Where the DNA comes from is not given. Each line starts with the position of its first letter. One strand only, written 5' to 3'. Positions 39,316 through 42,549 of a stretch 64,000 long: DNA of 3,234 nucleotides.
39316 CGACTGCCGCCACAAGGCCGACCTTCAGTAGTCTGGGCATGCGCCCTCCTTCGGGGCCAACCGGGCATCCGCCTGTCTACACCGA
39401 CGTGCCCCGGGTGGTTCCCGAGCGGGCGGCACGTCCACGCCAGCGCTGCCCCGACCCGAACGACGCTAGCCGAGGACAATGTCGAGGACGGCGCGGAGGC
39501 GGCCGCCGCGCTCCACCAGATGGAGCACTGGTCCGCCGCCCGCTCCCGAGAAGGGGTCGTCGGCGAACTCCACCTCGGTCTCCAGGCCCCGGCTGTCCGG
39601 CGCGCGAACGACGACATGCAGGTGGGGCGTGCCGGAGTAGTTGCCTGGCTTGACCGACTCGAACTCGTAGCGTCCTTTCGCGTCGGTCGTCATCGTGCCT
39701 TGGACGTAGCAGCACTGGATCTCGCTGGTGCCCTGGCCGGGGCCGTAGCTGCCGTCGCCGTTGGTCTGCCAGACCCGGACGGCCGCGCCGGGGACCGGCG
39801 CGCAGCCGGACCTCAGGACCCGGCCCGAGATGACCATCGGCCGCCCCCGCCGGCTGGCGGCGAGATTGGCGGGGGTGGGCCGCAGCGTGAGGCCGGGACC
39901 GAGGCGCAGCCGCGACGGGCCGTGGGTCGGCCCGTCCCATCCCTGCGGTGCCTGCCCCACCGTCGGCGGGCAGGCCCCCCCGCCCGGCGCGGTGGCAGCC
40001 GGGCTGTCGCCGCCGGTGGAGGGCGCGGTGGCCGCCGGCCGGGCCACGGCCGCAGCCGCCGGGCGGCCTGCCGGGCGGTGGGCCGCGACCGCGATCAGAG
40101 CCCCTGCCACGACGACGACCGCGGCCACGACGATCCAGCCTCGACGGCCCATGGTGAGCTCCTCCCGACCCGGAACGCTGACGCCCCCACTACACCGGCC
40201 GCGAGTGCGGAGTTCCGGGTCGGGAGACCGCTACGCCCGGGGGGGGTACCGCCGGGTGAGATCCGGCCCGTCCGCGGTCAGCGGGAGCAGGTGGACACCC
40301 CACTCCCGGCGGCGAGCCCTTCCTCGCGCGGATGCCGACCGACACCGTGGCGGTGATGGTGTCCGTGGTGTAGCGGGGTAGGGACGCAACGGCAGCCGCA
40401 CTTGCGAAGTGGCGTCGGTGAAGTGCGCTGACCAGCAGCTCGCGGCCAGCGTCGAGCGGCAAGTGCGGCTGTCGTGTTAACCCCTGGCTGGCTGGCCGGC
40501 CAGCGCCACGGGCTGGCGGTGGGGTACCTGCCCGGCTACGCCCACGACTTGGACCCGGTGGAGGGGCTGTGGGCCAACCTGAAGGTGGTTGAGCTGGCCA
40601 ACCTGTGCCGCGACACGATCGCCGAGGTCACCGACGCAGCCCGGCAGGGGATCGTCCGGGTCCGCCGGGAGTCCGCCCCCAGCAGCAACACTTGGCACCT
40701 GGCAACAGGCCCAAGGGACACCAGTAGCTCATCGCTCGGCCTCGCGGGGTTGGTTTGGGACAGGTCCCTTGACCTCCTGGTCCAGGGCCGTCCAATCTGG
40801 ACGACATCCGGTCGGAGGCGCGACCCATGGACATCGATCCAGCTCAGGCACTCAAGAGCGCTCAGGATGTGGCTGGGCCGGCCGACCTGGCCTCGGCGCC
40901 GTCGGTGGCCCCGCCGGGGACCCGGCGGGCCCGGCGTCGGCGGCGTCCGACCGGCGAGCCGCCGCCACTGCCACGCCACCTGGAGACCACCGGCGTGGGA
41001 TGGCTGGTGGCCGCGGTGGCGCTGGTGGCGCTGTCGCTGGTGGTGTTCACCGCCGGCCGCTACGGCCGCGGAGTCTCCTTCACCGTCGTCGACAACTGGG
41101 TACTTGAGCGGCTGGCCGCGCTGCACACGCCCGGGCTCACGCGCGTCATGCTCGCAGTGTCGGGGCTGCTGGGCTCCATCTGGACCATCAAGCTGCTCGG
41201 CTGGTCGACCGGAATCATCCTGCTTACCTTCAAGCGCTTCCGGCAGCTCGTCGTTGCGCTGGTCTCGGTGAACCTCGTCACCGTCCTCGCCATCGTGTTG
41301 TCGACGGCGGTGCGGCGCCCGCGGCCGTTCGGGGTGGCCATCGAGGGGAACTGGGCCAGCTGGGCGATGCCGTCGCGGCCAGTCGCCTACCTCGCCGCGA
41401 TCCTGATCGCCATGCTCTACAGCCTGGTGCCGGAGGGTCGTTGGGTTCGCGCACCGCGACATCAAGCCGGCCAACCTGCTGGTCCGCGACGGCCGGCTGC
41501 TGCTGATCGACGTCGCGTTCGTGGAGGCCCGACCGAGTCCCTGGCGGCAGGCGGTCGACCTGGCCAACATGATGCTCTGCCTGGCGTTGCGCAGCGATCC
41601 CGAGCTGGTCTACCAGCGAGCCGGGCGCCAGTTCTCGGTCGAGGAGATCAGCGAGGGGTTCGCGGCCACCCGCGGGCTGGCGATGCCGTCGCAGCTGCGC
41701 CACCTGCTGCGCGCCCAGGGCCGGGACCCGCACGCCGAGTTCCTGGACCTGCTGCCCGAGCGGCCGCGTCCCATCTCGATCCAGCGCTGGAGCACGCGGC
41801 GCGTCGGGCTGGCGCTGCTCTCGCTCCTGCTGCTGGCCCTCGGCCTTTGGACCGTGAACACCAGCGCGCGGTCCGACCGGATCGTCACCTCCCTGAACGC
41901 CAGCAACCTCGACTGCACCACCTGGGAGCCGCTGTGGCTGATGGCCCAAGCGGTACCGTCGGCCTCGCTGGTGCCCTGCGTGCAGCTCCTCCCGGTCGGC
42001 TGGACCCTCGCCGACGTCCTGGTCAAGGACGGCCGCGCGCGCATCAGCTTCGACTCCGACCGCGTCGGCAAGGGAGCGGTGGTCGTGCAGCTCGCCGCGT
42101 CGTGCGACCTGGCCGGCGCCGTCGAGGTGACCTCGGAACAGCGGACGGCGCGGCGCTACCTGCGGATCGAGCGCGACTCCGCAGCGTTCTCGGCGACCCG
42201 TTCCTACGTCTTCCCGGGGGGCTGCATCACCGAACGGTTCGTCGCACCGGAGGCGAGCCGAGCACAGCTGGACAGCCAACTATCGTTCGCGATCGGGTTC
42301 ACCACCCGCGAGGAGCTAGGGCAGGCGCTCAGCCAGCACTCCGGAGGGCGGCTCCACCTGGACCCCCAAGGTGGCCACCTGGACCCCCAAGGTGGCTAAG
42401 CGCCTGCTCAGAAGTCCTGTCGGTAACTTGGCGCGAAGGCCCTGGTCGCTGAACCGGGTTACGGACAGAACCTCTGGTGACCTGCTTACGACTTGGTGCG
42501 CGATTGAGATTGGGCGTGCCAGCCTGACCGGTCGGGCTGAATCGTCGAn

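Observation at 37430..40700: Two-gene envelope cargo (YceI-TolB fusion plus secreted dioxygenase-like protein) embedded between co-oriented halves of an IS630 transposase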

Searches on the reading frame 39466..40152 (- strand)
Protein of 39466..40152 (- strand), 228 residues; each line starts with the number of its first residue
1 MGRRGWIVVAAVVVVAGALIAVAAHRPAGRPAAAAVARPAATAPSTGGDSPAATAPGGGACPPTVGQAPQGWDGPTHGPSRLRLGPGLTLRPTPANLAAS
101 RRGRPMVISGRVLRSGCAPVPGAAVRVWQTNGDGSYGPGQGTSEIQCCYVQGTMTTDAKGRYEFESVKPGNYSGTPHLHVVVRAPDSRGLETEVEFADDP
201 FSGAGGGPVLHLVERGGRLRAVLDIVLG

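Call 4: search_protein_families(library=pfam, max_evalue=0.01, proteins=[window:39466-40152:-])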
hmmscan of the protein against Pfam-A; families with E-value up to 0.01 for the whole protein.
window:39466-40152:- (228 aa): 4 families
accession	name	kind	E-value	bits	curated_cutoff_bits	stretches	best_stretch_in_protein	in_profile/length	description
PF00775.27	Dioxygenase_C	-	5.2e-15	55.8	27.3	1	101-201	25-144/182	Dioxygenase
PF13620.12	CarboxypepD_reg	-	3.2e-07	31.1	32.3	1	108-173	2-51/82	Carboxypeptidase regulatory-like domain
PF17210.9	SdrD_B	-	0.00075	20.1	29.7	1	151-173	39-61/112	SdrD B-like domain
PF13715.12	CarbopepD_reg_2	-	0.0021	18.5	32.2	0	154-172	28-46/88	CarboxypepD_reg-like domain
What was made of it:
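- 39466..40152 (-): Intact gene for a 228-aa protein: N-terminal hydrophobic segment, Ala/Pro-rich linker, and a small intradiol-dioxygenase-like domain. Pfam Dioxygenase_C E = 5e-15 (call 4).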

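Call 32: find_homologous_proteins(query=window:39466-40152:-, max_evalue=1e-10)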
Query window:39466-40152:- (228 aa): 12 proteins with E <= 1e-10 among 8000 candidates.
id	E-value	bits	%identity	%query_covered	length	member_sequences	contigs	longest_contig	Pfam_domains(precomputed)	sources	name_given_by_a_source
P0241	1.3e-144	498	100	100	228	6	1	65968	PF00775.28,PF13620.13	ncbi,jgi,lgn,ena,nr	ncbi:MAG TPA: hypothetical protein VG276_14840 [Actinomycetes bacterium]|nr:hypothetical protein [Ac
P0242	1.5e-99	351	82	78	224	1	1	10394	PF00775.28,PF13620.13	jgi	jgi:protocatechuate 3,4-dioxygenase beta subunit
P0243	1.2e-95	338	76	80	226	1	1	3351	PF00775.28,PF13620.13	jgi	jgi:protocatechuate 3,4-dioxygenase beta subunit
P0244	1.6e-95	338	83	74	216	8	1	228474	PF00775.28,PF13620.13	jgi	jgi:protocatechuate 3,4-dioxygenase beta subunit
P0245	8.1e-94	332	71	100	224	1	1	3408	PF00775.28,PF13620.13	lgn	-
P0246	1.2e-93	331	79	74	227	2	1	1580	PF00775.28,PF13620.13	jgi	jgi:protocatechuate 3,4-dioxygenase beta subunit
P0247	1.5e-69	253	61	97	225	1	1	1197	PF00775.28,PF13620.13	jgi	jgi:hypothetical protein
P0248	7.6e-42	162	58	65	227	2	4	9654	PF00775.28,PF13620.13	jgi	jgi:protocatechuate 3,4-dioxygenase beta subunit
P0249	5.7e-31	126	86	31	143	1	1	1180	-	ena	-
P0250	1.0e-29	122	61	50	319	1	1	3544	-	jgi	jgi:DivIVA domain-containing protein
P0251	3.1e-29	121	40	83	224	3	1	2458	PF00775.28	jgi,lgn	jgi:catechol 1,2-dioxygenase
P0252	6.0e-12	64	35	51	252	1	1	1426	PF00775.28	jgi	jgi:protocatechuate 3,4-dioxygenase beta subunit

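Call 33: find_encoding_contigs(protein=P0244, flank=8000, max_places=2)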
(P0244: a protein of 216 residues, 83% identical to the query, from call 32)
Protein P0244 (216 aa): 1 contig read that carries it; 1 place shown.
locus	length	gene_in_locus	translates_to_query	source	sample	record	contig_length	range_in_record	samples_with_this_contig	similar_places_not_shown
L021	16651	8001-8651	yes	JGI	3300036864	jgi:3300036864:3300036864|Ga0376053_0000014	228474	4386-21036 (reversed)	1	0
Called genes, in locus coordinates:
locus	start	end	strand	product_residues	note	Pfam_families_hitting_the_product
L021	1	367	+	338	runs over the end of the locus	PF08240:ADH_N, PF16912:Glu_dehyd_C, PF00107:ADH_zinc_N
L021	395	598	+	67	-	PF04672:Methyltransf_19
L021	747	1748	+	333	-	-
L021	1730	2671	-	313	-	PF00722:Glyco_hydro_16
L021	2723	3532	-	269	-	-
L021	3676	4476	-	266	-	PF20239:DUF6596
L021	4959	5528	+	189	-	PF01209:Ubie_methyltran, PF13489:Methyltransf_23, PF13649:Methyltransf_25, PF13847:Methyltransf_31, PF08241:Methyltransf_11, PF08242:Methyltransf_12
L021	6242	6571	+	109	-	-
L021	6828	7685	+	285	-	PF00753:Lactamase_B, PF12706:Lactamase_B_2 (weak)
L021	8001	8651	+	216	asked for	PF00775:Dioxygenase_C, PF13620:CarboxypepD_reg (weak)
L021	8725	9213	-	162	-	PF00282:Pyridoxal_deC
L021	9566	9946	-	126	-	PF18029:Glyoxalase_6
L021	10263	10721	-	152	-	PF10604:Polyketide_cyc2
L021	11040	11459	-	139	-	PF00248:Aldo_ket_red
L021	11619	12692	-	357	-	PF00753:Lactamase_B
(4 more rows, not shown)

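Call 34: find_encoding_contigs(protein=P0242, flank=8000, max_places=2)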
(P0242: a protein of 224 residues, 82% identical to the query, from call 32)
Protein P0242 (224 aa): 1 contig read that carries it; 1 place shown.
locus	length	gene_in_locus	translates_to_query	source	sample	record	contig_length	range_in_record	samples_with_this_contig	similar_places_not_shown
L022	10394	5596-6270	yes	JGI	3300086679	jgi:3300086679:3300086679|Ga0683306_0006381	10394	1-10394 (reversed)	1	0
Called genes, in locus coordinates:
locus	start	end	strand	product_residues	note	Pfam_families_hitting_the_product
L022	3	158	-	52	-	?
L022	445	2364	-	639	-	-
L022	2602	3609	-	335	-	PF12840:HTH_20 (faint), PF01022:HTH_5 (weak)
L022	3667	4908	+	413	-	PF07690:MFS_1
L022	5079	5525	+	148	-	-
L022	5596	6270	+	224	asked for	PF00775:Dioxygenase_C, PF13620:CarboxypepD_reg (weak)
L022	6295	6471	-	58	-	-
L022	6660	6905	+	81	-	-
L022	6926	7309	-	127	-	PF00903:Glyoxalase, PF18029:Glyoxalase_6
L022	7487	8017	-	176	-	PF07931:CPT, PF13671:AAA_33 (weak)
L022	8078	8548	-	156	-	PF00582:Usp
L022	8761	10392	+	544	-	?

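Call 47: list_cluster_members(proteins=[window:39466-40152:-, window:37760-39355:-, P0001])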
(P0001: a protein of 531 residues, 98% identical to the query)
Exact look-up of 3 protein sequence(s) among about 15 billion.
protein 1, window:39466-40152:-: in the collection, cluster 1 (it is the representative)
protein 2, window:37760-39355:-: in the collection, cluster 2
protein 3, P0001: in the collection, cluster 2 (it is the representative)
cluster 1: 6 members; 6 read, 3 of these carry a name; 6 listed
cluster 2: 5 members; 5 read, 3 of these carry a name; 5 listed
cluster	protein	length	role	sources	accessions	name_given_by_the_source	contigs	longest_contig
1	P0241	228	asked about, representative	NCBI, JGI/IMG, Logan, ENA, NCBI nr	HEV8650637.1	MAG TPA: hypothetical protein VG276_14840 [Actinomycetes bacterium] | hypothetical protein [Actinomycetes bacterium]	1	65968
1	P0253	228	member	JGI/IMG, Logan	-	hypothetical protein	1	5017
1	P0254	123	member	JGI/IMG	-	protocatechuate 3,4-dioxygenase beta subunit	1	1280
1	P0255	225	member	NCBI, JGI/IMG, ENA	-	-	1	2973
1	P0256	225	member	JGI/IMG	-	-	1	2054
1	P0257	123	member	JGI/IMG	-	-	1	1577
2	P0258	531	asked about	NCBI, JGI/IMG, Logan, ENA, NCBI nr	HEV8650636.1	MAG TPA: YceI family protein [Actinomycetes bacterium] | Tol biopolymer transport system component/polyisoprenoid-binding protein YceI | YceI family protein [Actinomycetes bacterium]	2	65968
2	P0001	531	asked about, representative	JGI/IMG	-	dipeptidyl aminopeptidase/acylaminoacyl peptidase/polyisoprenoid-binding protein YceI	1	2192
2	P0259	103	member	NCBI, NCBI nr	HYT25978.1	MAG TPA: Tol-Pal system beta propeller repeat protein TolB, partial [Actinomycetota ... | Tol-Pal system beta propeller repeat protein TolB [Actinomycetota bacterium]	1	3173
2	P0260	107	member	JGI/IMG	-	-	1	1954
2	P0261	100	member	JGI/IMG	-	-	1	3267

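Call 48: find_encoding_contigs(protein=P0259, flank=5000, max_places=4)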
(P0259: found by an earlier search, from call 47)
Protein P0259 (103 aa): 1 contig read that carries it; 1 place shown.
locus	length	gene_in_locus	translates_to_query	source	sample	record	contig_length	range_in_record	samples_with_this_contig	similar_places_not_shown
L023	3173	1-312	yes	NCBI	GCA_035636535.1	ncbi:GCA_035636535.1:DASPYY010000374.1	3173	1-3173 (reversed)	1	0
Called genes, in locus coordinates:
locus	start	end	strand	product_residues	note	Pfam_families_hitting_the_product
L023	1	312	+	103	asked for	PF00930:DPPIV_N (faint), PF07676:PD40, PF26549:Tricorn_N (weak), PF07676:PD40 (weak)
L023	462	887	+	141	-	PF13581:HATPase_c_2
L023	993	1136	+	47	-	PF00440:TetR_N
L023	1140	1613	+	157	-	PF17932:TetR_C_24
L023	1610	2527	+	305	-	PF05138:PaaA_PaaC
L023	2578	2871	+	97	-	PF06243:PaaB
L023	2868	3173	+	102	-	PF05138:PaaA_PaaC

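Call 49: find_encoding_contigs(protein=P0255, flank=5000, max_places=4)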
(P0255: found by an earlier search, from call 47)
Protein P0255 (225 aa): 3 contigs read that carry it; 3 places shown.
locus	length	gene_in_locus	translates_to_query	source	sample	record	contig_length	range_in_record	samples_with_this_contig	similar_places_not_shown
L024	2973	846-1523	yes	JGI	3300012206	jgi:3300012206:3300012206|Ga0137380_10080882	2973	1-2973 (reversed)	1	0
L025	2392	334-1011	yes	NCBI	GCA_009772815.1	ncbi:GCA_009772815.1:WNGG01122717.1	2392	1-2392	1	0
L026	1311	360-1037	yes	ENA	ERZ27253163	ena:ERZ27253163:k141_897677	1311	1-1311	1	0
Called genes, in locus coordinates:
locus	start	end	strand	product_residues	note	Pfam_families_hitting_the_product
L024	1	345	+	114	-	?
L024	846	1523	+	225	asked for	PF00775:Dioxygenase_C, PF13620:CarboxypepD_reg (weak)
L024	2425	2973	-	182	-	?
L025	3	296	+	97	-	?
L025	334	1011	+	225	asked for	PF00775:Dioxygenase_C, PF13620:CarboxypepD_reg (weak)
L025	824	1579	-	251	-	-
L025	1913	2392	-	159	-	?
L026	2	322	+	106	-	?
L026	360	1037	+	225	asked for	PF00775:Dioxygenase_C, PF13620:CarboxypepD_reg (weak)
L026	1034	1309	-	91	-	?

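Call 53: search_solved_structures(query=window:39466-40152:-, max_evalue=0.01, show_alignments=1)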
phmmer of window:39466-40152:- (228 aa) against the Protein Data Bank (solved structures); distinct sequences matched with E-value up to 0.01: 32.
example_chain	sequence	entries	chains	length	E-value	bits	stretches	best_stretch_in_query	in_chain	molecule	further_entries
4ilt_A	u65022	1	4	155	1.6e-08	38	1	94-202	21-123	Intradiol ring-cleavage dioxygenase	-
4ilv_A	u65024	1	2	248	6.9e-08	35.8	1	46-202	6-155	Intradiol ring-cleavage dioxygenase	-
3hkp_A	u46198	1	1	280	8.7e-08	35.5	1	66-173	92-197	Catechol 1,2-dioxygenase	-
1dlm_A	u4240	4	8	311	1.1e-07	35.2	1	101-176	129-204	CATECHOL 1,2-DIOXYGENASE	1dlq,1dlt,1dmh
3i4y_A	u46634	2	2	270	1.4e-07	34.8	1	66-173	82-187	Catechol 1,2-dioxygenase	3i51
3hgi_A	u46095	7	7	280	1.5e-07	34.7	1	67-173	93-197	Catechol 1,2-dioxygenase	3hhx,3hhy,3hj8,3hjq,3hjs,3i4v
5umh_A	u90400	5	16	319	2.9e-07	33.8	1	102-176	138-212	Catechol 1,2-dioxygenase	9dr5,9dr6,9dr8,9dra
5vxt_A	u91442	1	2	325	8.7e-07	32.2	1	95-176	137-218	Catechol 1,2-dioxygenase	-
1s9a_A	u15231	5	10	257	2.5e-06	30.7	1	75-172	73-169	Chlorocatechol 1,2-dioxygenase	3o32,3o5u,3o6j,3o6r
8r2w_A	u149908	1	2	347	4.7e-06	29.9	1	95-172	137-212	Hydroxyquinol 1,2-dioxygenase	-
2pcd_M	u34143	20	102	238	1.4e-05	28.3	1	99-200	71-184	PROTOCATECHUATE 3,4-DIOXYGENASE (BETA CHAIN) | PROTOCATECHUATE 3,4-DIOXYGENASE | Protocatechuate 3,4-dioxygenase beta chain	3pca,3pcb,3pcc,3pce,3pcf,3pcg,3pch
8r2x_A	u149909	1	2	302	1.6e-05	28.1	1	87-172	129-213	6-chlorohydroxyquinol-1,2-dioxygenase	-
2azq_A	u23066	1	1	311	2.6e-05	27.4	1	103-176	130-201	catechol 1,2-dioxygenase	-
5td3_A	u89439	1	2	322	3.6e-05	27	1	95-176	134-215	Catechol 1,2-dioxygenase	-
3mi1_M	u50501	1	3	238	3.7e-05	26.9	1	99-173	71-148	Protocatechuate 3,4-dioxygenase beta chain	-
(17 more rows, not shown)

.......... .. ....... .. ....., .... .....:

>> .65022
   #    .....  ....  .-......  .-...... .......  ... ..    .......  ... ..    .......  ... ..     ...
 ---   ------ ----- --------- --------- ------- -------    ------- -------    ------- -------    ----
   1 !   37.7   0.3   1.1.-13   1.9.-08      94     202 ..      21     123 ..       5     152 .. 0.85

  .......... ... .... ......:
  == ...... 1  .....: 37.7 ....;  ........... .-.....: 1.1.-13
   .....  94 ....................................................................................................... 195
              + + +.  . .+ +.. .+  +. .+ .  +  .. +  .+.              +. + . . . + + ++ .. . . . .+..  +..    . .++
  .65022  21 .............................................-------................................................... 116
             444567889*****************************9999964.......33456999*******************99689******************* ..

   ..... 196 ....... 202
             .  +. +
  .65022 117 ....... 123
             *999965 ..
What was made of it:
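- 39466..40152 (-): The WQ..G.Y and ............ motifs align (call 53).
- Closest known: SACTE_2871-type small secreted intradiol dioxygenases. Same: The passenger proteins match these families by sequence (calls 4, 53).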

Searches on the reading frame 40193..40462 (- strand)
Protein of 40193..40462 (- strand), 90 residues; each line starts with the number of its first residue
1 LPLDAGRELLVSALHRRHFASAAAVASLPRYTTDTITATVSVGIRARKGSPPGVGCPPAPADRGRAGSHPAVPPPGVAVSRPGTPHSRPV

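Call 36: search_protein_families(library=pfam, max_evalue=0.05, proteins=[window:40193-40462:-])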
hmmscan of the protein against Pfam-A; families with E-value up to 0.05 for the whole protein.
seq(90 aa): 0 families

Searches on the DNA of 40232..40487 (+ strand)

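Call 54: search_dna_similar(query=window:40232-40487:+, collection=plasmids, mode=distant, max_evalue=0.001, max_rows=10)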
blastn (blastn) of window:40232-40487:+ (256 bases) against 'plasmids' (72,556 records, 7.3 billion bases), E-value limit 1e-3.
No match.

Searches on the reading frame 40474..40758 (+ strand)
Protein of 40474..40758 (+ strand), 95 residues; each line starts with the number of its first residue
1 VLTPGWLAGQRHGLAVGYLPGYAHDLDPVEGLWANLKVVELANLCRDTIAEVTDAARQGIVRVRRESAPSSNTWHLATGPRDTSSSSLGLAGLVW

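Call 4: search_protein_families(library=pfam, max_evalue=0.01, proteins=[window:40474-40758:+])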
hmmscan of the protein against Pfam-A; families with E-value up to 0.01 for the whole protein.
seq(95 aa): 1 family
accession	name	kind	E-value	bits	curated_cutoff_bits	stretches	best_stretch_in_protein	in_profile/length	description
PF13358.12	DDE_3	-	2.5e-05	24.6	28.6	1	6-37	99-130/146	DDE superfamily endonuclease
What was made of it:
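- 40488..40674 (+): IS630-family relic, right piece: orfB residues 116-177, including the third acidic motif (DLDPVE). Homology may begin at 40486. Pfam DDE_3 positions 99-130 (call 4).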

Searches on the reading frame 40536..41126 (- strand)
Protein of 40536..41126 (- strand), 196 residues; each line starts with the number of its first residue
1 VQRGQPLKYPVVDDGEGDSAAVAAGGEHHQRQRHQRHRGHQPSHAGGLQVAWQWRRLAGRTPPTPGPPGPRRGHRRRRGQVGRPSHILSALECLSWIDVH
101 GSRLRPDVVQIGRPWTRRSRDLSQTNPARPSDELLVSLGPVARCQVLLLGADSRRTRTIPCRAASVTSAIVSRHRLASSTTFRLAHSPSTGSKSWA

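Call 64: find_encoding_contigs(protein=window:40536-41126:-, flank=4000, max_places=8)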
Protein window:40536-41126:- (196 aa): no gene with exactly this product is on record in the collection.
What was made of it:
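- Tried and rejected: Look-up of the 196-aa antisense ORF over the right piece: found nothing (call 64).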

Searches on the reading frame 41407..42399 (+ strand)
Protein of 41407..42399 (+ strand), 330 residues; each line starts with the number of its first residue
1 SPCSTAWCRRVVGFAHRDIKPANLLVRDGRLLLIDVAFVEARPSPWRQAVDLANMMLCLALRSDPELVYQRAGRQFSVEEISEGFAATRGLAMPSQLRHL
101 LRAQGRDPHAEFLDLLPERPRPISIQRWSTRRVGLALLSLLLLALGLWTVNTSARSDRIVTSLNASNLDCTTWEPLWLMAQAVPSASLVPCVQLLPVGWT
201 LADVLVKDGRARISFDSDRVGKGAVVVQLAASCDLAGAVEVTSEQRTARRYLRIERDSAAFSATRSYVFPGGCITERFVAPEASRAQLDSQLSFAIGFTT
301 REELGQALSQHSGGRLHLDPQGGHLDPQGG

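Call 4: search_protein_families(library=pfam, max_evalue=0.01, proteins=[window:41521-42399:+])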
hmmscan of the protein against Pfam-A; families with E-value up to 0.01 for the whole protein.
window:41521-42399:+ (292 aa): 0 families

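Call 36: search_protein_families(library=pfam, max_evalue=0.05, proteins=[window:41407-42399:+])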
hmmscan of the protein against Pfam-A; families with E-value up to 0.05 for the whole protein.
window:41407-42399:+ (330 aa): 1 family
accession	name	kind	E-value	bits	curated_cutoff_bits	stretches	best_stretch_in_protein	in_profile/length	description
PF00069.31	Pkinase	-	0.0082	16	31.7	1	13-38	118-144/263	Protein kinase domain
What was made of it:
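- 40827..42399 (+): Membrane protein with a kinase-like motif, split across two reading frames. Probably a pseudogene. Weak Pkinase hit around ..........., E = 0.008 (call 36).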
